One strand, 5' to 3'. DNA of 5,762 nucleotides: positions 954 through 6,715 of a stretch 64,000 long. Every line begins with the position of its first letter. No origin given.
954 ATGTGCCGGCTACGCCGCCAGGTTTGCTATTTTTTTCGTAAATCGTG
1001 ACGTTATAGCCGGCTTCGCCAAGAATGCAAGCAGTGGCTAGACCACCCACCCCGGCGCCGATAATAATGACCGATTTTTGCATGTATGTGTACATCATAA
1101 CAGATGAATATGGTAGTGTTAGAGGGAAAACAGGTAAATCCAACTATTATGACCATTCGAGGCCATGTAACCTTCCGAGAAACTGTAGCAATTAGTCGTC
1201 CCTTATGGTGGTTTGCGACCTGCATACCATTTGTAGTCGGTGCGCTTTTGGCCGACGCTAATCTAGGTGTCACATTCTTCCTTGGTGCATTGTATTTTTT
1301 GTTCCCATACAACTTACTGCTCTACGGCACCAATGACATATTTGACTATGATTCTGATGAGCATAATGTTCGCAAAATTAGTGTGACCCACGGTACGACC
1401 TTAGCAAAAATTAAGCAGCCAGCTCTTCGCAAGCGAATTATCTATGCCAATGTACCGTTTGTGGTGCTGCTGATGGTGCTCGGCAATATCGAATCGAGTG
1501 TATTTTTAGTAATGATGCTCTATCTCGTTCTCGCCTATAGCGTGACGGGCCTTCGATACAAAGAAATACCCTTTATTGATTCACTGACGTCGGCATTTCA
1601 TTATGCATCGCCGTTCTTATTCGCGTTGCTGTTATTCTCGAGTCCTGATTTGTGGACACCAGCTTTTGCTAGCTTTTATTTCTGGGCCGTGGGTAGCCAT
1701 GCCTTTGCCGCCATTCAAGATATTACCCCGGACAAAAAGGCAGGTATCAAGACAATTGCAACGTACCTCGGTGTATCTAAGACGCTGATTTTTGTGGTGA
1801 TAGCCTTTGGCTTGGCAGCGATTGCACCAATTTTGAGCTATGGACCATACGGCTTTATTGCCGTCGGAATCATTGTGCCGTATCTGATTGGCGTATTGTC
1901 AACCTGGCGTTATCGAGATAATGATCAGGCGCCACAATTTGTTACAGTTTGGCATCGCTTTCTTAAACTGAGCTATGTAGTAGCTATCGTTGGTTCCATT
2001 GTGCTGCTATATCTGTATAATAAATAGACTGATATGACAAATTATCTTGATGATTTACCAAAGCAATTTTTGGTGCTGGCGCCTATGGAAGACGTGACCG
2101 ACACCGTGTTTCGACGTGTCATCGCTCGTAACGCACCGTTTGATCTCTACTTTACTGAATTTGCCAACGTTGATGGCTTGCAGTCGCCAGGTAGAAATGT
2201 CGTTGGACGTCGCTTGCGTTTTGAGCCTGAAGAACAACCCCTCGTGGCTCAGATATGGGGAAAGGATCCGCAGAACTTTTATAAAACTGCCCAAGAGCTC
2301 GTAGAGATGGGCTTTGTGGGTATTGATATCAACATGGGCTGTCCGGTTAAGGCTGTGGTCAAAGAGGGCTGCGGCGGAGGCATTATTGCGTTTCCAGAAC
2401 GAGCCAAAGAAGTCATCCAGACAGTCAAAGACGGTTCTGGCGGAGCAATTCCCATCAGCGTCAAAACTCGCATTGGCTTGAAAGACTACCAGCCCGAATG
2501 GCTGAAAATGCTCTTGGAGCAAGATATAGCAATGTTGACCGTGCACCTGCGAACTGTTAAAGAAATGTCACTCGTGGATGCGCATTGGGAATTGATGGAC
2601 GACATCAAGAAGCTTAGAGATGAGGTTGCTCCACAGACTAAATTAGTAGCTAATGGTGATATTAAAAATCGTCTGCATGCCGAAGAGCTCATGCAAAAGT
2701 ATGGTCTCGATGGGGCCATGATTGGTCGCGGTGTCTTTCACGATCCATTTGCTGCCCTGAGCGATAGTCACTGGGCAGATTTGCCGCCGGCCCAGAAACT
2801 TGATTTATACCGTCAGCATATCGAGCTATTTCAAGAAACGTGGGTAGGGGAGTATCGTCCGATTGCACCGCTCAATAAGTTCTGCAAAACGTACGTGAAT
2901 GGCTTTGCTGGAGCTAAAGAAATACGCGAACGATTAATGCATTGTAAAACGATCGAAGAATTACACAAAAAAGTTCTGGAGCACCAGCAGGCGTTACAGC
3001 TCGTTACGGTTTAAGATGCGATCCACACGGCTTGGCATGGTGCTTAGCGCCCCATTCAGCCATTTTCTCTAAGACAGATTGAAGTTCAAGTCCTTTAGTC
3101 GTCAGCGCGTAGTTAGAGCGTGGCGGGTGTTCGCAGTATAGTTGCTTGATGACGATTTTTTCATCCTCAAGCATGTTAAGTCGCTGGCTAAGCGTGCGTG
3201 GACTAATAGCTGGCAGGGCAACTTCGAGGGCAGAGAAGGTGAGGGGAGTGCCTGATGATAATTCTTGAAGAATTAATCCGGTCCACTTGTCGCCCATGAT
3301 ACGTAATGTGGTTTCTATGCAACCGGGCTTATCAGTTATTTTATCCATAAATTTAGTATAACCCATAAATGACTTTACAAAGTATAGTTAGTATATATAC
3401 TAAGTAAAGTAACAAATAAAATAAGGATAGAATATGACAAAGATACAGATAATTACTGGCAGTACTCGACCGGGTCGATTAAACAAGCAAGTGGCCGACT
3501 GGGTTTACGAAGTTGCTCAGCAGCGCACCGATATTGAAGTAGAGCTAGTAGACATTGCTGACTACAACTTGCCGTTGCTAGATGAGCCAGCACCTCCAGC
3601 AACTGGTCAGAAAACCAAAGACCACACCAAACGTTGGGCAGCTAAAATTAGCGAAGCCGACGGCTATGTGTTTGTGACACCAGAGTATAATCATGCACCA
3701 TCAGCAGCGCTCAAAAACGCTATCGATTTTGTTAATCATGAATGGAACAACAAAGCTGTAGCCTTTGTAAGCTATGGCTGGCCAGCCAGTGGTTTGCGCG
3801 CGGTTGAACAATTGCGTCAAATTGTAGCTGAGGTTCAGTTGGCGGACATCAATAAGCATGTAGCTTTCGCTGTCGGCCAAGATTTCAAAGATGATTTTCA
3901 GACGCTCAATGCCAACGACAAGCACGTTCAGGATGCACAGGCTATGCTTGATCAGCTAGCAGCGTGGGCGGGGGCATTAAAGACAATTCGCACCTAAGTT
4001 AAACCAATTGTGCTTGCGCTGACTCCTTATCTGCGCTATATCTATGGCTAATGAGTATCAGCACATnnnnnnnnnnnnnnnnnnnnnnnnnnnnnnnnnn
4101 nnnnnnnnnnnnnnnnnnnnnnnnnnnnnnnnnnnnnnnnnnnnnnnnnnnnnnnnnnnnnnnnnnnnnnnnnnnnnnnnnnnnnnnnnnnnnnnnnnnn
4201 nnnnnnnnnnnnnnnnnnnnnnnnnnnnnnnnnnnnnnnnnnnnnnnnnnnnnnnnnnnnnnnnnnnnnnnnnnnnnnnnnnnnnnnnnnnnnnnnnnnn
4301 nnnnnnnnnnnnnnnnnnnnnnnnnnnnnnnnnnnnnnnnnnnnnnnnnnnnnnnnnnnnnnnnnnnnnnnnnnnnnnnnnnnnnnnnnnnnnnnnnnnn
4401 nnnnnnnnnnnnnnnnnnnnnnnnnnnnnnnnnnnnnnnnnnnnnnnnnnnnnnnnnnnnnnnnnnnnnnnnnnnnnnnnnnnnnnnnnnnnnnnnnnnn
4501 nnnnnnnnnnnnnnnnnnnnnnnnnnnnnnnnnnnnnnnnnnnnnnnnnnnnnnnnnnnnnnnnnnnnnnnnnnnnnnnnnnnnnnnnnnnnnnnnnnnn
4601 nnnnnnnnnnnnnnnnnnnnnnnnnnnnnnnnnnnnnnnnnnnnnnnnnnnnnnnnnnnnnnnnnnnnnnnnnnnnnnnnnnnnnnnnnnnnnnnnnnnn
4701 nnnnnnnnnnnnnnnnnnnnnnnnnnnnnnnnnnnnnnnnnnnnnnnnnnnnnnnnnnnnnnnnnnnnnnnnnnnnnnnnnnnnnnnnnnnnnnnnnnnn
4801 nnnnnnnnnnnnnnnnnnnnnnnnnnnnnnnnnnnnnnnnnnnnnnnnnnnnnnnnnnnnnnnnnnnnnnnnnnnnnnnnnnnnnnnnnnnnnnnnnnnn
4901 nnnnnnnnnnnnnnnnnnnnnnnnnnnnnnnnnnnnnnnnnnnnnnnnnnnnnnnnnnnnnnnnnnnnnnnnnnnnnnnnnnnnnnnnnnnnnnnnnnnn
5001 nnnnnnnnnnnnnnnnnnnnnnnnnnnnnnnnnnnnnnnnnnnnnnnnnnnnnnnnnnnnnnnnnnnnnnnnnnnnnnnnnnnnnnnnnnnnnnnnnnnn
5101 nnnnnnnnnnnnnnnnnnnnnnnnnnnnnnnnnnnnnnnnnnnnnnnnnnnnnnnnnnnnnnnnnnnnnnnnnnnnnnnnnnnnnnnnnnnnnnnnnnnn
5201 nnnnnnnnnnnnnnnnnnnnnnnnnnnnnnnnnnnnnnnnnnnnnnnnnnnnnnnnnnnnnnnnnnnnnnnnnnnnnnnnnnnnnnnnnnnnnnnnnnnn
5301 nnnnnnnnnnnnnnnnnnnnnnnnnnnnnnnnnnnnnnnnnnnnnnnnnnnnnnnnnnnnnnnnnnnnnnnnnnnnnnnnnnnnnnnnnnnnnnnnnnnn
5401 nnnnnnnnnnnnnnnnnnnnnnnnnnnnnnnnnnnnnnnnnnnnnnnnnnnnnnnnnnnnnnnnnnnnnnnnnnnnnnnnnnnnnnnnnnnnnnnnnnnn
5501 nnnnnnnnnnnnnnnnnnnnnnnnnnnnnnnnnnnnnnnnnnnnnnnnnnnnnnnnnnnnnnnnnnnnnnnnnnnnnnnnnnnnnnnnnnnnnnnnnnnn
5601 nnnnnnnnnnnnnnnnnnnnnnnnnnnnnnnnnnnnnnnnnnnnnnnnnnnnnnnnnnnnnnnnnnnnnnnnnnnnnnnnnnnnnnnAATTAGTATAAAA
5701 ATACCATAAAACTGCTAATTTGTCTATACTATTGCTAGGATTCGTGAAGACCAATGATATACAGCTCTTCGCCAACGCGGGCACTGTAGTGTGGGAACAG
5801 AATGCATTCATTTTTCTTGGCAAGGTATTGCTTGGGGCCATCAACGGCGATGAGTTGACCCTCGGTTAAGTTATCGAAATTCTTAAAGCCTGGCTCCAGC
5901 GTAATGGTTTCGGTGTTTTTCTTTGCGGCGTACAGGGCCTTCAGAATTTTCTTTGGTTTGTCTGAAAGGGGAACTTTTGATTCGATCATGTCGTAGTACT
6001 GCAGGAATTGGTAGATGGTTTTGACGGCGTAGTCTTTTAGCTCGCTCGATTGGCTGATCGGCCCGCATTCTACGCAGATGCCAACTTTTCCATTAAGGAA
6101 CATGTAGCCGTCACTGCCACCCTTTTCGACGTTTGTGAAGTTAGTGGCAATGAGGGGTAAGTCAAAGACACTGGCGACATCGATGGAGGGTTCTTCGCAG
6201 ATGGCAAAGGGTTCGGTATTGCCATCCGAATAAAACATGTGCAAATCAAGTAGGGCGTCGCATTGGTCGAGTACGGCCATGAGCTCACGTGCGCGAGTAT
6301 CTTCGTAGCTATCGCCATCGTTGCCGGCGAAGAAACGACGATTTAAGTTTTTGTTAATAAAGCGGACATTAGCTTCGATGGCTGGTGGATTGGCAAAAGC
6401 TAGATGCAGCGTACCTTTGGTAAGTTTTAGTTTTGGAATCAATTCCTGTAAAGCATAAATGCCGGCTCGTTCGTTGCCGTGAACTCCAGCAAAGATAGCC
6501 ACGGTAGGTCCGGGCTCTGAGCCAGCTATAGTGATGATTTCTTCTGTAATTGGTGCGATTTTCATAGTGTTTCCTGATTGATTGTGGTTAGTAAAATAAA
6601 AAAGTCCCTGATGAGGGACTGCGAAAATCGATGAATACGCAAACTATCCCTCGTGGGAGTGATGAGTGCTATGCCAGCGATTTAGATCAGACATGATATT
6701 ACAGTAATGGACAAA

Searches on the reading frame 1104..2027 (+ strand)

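Call 52: search_protein_families(library=pfam, proteins=[window:1104-2027:+], max_evalue=0.0001)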
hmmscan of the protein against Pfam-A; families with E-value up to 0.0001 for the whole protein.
window:1104-2027:+ (307 aa): 1 family
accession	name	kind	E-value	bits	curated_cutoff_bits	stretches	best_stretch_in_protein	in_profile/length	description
PF01040.23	UbiA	-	2e-21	76.9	34.2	1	41-280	3-244/250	UbiA prenyltransferase family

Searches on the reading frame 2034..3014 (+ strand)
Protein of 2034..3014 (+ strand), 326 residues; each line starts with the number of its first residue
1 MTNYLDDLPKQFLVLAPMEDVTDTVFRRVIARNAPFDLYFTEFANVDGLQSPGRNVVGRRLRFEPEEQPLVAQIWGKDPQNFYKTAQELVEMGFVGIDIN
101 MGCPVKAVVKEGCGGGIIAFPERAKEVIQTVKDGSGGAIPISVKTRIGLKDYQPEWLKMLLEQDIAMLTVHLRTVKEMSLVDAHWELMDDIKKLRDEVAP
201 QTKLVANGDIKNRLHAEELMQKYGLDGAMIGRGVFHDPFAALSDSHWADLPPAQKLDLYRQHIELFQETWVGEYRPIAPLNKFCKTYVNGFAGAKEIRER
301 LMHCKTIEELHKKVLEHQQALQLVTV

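Call 52: search_protein_families(library=pfam, proteins=[window:2034-3014:+], max_evalue=0.0001)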
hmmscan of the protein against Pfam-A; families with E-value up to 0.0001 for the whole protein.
window:2034-3014:+ (326 aa): 1 family
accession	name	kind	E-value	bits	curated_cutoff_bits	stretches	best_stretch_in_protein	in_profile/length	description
PF01207.24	Dus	-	2.4e-49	168.6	20.4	1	15-319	2-305/311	Dihydrouridine synthase (Dus)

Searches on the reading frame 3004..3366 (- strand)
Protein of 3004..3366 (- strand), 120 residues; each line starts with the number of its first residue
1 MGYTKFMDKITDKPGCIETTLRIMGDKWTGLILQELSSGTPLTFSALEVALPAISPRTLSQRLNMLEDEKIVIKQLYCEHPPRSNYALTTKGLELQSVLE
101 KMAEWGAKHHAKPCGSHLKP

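Call 52: search_protein_families(library=pfam, proteins=[window:3004-3366:-], max_evalue=0.0001)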
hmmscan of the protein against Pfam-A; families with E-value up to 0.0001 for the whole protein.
window:3004-3366:- (120 aa): 1 family
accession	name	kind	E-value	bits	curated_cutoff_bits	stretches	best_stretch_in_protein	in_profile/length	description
PF01638.23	HxlR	-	7.8e-23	80.6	20.8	1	23-110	1-87/91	HxlR-like helix-turn-helix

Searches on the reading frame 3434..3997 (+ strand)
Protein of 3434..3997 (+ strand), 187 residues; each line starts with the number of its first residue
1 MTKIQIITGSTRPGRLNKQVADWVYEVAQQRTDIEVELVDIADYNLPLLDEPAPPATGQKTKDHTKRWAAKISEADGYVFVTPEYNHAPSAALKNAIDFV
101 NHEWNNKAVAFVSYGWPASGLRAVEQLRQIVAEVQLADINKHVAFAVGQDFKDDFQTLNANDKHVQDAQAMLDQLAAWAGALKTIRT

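Call 52: search_protein_families(library=pfam, proteins=[window:3434-3997:+], max_evalue=0.0001)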
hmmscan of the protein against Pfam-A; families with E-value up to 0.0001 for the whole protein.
window:3434-3997:+ (187 aa): 2 families
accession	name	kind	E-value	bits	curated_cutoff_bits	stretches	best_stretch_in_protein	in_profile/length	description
PF03358.20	FMN_red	-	7.6e-44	149.4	24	1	2-146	1-148/152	NADPH-dependent FMN reductase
PF02525.22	Flavodoxin_2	-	1.2e-11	45.1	27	1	3-101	2-104/198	Flavodoxin-like fold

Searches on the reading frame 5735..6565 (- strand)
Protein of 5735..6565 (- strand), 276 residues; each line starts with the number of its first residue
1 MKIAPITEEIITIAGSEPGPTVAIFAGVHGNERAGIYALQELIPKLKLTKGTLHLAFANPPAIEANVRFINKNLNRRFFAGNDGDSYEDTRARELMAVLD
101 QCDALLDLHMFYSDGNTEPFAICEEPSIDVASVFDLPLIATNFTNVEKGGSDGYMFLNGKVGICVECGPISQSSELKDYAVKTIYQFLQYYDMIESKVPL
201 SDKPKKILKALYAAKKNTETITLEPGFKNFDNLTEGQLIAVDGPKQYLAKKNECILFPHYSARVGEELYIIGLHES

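Call 52: search_protein_families(library=pfam, proteins=[window:5735-6565:-], max_evalue=0.0001)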
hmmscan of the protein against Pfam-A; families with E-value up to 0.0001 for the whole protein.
window:5735-6565:- (276 aa): 1 family
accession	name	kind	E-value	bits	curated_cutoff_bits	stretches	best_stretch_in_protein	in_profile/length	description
PF24827.1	AstE_AspA_cat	-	1.6e-23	83.7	25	1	18-189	1-190/192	Succinylglutamate desuccinylase/Aspartoacylase catalytic domain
